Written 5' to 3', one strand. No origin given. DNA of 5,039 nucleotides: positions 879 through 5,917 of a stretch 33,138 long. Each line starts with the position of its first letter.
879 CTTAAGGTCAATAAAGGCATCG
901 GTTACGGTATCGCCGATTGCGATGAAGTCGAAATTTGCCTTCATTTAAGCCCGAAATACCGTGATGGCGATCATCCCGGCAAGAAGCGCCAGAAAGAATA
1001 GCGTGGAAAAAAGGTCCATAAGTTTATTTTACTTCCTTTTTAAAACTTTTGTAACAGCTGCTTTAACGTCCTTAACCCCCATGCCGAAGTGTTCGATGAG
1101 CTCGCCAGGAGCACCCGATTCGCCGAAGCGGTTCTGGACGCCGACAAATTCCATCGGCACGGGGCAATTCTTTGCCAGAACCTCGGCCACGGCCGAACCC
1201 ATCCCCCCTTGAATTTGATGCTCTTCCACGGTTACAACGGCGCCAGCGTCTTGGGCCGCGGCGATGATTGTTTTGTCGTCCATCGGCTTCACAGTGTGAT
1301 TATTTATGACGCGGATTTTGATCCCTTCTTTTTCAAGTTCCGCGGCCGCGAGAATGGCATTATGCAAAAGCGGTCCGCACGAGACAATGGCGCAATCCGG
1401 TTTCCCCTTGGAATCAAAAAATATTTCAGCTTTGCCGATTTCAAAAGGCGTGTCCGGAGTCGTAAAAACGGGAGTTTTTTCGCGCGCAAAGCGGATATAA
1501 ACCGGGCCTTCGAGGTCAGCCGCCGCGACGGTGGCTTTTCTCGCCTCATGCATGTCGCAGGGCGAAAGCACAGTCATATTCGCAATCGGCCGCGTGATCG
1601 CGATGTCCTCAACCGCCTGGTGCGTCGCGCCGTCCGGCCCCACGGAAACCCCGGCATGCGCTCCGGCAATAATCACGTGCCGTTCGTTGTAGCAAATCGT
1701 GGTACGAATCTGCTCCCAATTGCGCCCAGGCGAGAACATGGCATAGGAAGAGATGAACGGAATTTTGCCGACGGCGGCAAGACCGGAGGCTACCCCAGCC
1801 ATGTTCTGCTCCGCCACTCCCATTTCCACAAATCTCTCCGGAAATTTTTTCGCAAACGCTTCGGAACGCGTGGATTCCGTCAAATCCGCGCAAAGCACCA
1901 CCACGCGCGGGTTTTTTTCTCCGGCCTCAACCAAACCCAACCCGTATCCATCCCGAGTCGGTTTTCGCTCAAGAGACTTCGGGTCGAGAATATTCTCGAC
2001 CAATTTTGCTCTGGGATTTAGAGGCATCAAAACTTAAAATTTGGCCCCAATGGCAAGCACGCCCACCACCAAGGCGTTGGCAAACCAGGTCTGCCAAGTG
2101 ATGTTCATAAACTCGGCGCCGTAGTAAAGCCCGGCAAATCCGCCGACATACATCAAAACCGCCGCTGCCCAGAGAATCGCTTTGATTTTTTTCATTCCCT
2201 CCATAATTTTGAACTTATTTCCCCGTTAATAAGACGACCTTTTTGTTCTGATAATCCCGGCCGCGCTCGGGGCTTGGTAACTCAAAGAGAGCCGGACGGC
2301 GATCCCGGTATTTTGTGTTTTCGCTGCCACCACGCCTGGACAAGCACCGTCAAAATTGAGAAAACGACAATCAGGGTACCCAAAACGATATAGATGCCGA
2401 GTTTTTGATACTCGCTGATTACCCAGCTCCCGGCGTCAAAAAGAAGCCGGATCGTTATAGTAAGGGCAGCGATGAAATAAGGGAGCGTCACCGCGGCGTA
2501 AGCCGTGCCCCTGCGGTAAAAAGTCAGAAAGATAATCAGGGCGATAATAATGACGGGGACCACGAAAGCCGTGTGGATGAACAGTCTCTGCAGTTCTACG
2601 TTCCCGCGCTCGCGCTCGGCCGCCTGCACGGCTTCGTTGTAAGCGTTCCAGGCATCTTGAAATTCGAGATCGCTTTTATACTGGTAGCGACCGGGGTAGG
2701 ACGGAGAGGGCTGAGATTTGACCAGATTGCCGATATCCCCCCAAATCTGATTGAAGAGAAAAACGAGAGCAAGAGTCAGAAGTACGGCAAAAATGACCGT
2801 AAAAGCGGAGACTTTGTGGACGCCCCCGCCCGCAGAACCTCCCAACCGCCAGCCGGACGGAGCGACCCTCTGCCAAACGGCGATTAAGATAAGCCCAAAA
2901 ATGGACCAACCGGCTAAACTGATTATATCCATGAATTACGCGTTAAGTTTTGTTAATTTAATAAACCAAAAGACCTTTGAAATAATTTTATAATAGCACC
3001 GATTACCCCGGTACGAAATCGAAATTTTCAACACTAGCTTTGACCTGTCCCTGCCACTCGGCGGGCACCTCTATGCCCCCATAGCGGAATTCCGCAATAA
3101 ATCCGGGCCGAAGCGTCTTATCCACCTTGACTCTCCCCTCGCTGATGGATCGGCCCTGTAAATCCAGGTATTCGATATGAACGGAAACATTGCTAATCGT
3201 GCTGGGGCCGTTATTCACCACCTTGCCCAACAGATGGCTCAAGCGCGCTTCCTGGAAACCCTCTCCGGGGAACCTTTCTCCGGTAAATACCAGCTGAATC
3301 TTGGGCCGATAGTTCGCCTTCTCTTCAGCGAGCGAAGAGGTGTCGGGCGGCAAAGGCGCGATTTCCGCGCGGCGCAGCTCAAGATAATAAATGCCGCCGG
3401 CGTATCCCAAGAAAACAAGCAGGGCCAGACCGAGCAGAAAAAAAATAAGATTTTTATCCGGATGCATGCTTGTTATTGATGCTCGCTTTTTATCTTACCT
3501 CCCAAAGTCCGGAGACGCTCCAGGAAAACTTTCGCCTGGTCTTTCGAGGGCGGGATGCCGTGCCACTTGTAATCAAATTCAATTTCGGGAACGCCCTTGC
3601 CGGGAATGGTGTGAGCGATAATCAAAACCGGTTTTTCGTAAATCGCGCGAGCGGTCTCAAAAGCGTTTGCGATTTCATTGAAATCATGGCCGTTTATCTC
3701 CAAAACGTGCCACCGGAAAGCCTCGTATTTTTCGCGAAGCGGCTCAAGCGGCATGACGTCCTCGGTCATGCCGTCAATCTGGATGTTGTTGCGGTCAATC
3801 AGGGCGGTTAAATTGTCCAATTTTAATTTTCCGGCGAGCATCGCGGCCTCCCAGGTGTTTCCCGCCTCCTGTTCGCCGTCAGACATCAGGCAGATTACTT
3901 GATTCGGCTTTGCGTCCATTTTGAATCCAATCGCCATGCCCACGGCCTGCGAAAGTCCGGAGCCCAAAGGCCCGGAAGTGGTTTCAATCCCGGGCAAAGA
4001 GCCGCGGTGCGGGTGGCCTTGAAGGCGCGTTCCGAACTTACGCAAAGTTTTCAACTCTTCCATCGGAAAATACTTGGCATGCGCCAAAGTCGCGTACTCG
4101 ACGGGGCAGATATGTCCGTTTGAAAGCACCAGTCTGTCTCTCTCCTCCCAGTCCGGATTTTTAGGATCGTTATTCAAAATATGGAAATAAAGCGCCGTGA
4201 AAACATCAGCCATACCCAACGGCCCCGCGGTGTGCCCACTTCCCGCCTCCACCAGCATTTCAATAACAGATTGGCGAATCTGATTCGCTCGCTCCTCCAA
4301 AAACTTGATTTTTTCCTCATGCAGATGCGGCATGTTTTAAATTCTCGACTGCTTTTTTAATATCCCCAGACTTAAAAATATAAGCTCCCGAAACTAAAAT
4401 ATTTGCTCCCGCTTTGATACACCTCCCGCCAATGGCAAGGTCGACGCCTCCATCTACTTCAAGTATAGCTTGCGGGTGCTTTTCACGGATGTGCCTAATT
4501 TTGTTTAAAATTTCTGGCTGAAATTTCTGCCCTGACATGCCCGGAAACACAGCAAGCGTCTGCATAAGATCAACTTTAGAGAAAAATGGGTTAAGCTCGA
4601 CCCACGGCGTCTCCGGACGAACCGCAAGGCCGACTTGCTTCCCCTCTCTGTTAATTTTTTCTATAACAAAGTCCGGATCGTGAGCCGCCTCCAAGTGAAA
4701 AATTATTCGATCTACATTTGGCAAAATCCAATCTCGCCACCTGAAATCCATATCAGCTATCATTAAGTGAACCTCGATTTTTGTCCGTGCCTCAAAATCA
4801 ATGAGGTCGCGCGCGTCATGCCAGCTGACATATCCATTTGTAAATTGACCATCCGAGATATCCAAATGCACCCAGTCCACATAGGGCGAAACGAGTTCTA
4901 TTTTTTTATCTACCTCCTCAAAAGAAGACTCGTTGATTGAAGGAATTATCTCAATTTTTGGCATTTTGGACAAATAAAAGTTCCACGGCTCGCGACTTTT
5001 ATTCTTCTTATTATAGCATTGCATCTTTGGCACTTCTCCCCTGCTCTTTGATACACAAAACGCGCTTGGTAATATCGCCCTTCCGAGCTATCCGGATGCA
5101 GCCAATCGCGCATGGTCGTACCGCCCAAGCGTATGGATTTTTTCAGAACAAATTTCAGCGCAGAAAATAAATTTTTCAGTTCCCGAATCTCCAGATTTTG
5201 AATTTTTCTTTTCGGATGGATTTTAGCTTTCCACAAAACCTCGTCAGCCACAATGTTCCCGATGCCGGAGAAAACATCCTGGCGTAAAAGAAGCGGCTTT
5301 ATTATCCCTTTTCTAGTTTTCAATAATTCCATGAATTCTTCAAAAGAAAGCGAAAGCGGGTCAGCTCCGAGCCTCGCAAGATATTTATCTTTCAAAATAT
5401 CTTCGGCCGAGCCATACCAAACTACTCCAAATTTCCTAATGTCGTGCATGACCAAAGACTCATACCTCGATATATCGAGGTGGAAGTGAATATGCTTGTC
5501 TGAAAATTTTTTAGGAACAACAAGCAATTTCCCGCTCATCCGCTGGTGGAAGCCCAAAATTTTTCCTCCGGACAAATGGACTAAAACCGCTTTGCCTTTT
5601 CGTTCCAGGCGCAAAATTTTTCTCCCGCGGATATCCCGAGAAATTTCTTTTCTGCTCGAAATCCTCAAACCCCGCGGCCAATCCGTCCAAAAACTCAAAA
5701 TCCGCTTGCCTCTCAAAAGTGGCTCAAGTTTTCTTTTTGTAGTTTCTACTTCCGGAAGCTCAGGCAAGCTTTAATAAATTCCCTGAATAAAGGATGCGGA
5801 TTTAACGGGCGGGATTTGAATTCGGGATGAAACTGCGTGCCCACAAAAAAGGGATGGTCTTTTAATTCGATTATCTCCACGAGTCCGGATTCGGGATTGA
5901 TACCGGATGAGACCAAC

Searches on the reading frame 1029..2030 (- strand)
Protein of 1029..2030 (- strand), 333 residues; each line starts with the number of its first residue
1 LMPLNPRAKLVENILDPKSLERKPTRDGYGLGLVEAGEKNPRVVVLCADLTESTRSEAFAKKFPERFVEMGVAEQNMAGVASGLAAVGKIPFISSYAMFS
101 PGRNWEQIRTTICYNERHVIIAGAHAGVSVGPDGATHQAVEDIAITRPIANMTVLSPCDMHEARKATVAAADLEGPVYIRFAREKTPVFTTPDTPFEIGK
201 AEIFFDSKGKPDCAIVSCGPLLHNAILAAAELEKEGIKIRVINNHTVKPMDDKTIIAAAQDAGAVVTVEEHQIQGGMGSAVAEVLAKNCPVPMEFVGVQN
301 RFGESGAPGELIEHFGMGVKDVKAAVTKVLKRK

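Call 82: search_protein_families(library=pfam, proteins=[window:1029-2030:-], max_evalue=0.0001)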
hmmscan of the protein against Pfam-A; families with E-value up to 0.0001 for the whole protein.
window:1029-2030:- (333 aa): 3 families
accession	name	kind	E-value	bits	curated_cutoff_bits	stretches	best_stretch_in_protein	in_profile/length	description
PF02779.29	Transket_pyr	-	5.1e-39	134.1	27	1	24-186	4-172/174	Transketolase, pyrimidine binding domain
PF02780.25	Transketolase_C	-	6.3e-28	97.6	25.9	1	209-322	8-124/124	Transketolase, C-terminal domain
PF22613.1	Transketolase_C_1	-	2.7e-06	28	27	1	205-317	6-112/113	Transketolase-like TK C-terminal domain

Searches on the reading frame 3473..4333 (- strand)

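Call 82: search_protein_families(library=pfam, proteins=[window:3473-4333:-], max_evalue=0.0001)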
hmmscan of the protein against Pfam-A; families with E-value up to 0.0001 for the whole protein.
window:3473-4333:- (286 aa): 3 families
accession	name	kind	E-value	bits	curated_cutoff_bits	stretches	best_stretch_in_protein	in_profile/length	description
PF00456.26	Transketolase_N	-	7.2e-63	213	22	1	15-268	5-269/334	Transketolase, thiamine diphosphate binding domain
PF13292.11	DXP_synthase_N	-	4.3e-13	49.6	21.2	1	8-186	14-175/274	1-deoxy-D-xylulose-5-phosphate synthase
PF00676.26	E1_dh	-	2.2e-05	24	22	1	115-237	95-219/300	Dehydrogenase E1 component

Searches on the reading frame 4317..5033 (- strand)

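Call 82: search_protein_families(library=pfam, proteins=[window:4317-5033:-], max_evalue=0.0001)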
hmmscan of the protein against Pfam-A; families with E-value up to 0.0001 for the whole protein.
window:4317-5033:- (238 aa): 1 family
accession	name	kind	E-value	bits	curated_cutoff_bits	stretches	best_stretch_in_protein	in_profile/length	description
PF00834.25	Ribul_P_3_epim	-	2.3e-39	135.3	21.1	1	29-220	2-198/198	Ribulose-phosphate 3 epimerase family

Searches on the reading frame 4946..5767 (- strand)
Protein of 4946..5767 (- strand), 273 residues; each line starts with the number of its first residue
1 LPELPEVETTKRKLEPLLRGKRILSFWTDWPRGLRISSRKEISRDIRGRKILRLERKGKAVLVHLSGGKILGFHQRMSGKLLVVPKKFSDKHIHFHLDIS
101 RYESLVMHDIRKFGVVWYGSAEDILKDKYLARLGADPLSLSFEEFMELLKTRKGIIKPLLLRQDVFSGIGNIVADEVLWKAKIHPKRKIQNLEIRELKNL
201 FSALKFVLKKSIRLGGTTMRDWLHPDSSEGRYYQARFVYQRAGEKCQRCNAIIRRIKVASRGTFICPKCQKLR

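Call 82: search_protein_families(library=pfam, proteins=[window:4946-5767:-], max_evalue=0.0001)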
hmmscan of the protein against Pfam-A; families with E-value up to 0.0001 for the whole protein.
window:4946-5767:- (273 aa): 3 families
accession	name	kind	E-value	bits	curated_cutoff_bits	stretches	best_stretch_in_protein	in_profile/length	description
PF01149.29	Fapy_DNA_glyco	-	2.2e-27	96.4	25.5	1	1-115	1-116/117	Formamidopyrimidine-DNA glycosylase N-terminal domain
PF06831.19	H2TH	-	1.6e-21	76.5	34.7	1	133-220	1-90/93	Formamidopyrimidine-DNA glycosylase H2TH domain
PF06827.20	zf-FPG_IleRS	-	3.2e-10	40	21.3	1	243-271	1-29/30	Zinc finger found in FPG and IleRS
